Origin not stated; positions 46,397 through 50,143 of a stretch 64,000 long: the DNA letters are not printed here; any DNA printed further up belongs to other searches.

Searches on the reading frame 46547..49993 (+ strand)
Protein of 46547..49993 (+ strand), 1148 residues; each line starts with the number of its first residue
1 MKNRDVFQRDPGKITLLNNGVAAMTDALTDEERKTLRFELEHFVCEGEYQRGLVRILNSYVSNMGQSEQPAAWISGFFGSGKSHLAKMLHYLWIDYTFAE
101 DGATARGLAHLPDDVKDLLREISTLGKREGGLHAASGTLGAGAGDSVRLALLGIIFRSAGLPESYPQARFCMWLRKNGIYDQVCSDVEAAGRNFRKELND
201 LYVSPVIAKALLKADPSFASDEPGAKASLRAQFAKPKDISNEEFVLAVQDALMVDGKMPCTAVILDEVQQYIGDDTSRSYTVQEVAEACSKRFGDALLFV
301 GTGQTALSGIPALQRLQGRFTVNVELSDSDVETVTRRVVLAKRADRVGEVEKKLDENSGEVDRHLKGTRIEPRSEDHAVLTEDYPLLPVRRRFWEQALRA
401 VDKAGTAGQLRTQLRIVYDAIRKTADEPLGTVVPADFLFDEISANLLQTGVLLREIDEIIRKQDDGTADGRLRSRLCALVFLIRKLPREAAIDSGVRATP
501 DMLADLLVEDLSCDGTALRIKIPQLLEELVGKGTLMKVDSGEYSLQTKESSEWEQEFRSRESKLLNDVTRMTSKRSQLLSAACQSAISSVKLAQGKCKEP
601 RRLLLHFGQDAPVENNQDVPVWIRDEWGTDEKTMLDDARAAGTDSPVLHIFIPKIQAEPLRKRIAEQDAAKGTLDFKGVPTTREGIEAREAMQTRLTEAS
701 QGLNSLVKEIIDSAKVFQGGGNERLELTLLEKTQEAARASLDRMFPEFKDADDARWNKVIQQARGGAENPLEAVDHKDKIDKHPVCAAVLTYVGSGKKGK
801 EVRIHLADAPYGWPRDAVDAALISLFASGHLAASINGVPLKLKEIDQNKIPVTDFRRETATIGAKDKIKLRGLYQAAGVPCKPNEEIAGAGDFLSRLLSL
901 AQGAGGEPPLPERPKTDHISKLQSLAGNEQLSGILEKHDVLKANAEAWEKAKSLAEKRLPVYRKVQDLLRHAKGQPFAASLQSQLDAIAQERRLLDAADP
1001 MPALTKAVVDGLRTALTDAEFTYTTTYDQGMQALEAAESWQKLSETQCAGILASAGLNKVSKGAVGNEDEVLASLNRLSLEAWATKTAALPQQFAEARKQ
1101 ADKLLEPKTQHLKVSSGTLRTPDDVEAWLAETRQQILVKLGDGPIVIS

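Call 8: search_protein_families(library=pfam, proteins=[window:46547-49993:+], max_evalue=0.001)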
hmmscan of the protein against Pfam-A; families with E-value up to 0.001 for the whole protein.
window:46547-49993:+ (1148 aa): 0 families

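Call 71: search_protein_families(library=padloc, proteins=[window:46547-49993:+], max_evalue=0.00001)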
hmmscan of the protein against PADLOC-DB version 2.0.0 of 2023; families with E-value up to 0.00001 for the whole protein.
window:46547-49993:+ (1148 aa): 9 families
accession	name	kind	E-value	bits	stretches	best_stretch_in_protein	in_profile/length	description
PDLC02489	BrxC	-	0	1554.3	1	1-1147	1-1145/1146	BrxC-PglY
PDLC02471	BrxC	-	4.1e-35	119.2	1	31-846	24-844/1190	BrxC-PglY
PDLC02479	BrxC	-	1.1e-29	101.4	2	31-99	22-87/1172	BrxC-PglY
PDLC02486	BrxC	-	4.5e-19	65.8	1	54-558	61-567/1207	BrxC-PglY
PDLC02483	BrxC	-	1.7e-16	57.4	1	61-446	60-462/1212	BrxC-PglY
PDLC02491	BrxC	-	2.7e-16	57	2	239-555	245-564/794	BrxC-PglY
PDLC02476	BrxC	-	4.9e-16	55.5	1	35-481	31-493/1180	BrxC-PglY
PDLC02484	BrxC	-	1.4e-15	54.3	1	173-558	181-580/1186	BrxC-PglY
PDLC02493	BrxC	-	7.8e-08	28.8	1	28-106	22-97/1215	BrxC-PglY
